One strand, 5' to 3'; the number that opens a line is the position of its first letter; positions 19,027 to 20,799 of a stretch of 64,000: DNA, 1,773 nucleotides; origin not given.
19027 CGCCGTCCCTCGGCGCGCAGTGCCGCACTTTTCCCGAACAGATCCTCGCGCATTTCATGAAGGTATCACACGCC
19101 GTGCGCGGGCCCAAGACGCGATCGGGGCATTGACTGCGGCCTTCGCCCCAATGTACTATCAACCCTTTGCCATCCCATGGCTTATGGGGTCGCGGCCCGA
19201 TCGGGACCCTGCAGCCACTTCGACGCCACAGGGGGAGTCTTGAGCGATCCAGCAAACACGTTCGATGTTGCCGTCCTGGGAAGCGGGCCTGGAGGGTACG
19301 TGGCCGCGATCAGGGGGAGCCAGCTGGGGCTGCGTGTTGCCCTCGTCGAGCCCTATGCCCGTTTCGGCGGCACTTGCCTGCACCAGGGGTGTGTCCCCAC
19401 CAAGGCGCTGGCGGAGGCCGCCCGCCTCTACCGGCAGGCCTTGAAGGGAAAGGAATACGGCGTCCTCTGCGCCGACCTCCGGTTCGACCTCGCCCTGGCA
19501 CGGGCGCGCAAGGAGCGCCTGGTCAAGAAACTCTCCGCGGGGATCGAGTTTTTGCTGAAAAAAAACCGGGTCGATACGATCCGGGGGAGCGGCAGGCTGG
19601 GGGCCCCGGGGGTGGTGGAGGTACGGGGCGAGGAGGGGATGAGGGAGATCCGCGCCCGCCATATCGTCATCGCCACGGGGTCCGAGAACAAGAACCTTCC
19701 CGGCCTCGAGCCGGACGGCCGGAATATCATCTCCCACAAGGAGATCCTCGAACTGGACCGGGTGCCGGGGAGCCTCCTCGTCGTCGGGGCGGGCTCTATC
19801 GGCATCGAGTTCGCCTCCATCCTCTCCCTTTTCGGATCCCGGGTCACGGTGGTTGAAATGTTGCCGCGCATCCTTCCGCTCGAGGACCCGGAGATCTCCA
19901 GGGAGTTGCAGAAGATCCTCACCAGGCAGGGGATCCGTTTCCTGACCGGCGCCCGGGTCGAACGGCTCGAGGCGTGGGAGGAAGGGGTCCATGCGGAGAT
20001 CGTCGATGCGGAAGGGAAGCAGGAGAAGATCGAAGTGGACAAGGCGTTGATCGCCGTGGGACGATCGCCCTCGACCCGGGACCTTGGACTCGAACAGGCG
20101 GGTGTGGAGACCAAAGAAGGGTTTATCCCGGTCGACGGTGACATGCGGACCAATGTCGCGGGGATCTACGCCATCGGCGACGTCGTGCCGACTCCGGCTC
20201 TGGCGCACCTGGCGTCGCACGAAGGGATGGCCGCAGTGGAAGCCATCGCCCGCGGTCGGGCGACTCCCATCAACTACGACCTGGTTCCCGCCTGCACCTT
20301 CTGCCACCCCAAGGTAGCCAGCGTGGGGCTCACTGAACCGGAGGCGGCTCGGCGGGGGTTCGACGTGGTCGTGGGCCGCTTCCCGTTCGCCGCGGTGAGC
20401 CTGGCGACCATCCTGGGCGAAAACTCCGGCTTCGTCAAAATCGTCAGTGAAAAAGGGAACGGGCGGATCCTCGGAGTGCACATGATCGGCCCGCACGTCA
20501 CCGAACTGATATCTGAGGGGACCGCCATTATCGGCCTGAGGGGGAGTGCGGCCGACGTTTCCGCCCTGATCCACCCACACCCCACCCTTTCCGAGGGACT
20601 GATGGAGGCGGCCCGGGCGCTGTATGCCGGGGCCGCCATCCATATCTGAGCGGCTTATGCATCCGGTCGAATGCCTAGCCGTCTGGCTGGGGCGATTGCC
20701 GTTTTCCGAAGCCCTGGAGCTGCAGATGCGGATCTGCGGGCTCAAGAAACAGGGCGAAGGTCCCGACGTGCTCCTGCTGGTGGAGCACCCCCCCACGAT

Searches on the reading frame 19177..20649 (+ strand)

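Call 27: search_protein_families(library=ncbifam, proteins=[window:19177-20649:+], max_evalue=0.00001)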
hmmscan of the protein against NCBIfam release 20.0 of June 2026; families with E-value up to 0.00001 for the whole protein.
window:19177-20649:+ (490 aa): 54 families (the best 25 are shown)
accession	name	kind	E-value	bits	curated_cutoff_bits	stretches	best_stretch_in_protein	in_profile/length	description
TIGR01350.1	lipoamide_DH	equivalog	9.7e-158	525.6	408.8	1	29-484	2-456/461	dihydrolipoyl dehydrogenase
TIGR02053.1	MerA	equivalog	3.7e-99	332.8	454.45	1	29-483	1-454/465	mercury(II) reductase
NF003585.0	PRK05249.1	equivalog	8e-92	308.3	465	1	27-479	5-454/464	Si-specific NAD(P)(+) transhydrogenase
NF004776.0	PRK06116.1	equivalog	9.5e-86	288.5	480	1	27-475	3-446/450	glutathione-disulfide reductase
NF004991.0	PRK06370.1-3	subfamily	2.6e-85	286.9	620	1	24-481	31-486/509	FAD-containing oxidoreductase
NF005883.0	PRK07845.1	equivalog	5.8e-85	286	479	1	30-484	4-461/466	NAD(P)H-quinone dehydrogenase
NF004943.0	PRK06292.2-1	equivalog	7.4e-85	285.4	432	1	27-482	2-455/456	dihydrolipoyl dehydrogenase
NF004992.0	PRK06370.1-4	equivalog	6e-81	272.2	629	1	27-474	3-447/459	FAD-containing oxidoreductase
NF004947.0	PRK06292.2-5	equivalog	2.4e-79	267.4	592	1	27-482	2-458/474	dihydrolipoyl dehydrogenase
TIGR01424.1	gluta_reduc_2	equivalog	9.5e-77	258.4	606.05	1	29-475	3-442/446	glutathione-disulfide reductase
NF005884.0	PRK07846.1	equivalog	1.8e-71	241.1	501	1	27-475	2-444/454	mycothione reductase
NF004946.0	PRK06292.2-4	subfamily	2.6e-71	240.8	634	1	27-480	2-468/487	dihydrolipoyl dehydrogenase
TIGR01421.1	gluta_reduc_1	equivalog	1e-70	239.2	556.15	1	28-475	2-446/450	glutathione-disulfide reductase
NF004945.0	PRK06292.2-3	equivalog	3.8e-69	233.8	494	1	27-481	2-451/457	dihydrolipoyl dehydrogenase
NF004990.0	PRK06370.1-1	equivalog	3.9e-69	233.5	842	1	27-474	3-447/459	FAD-containing oxidoreductase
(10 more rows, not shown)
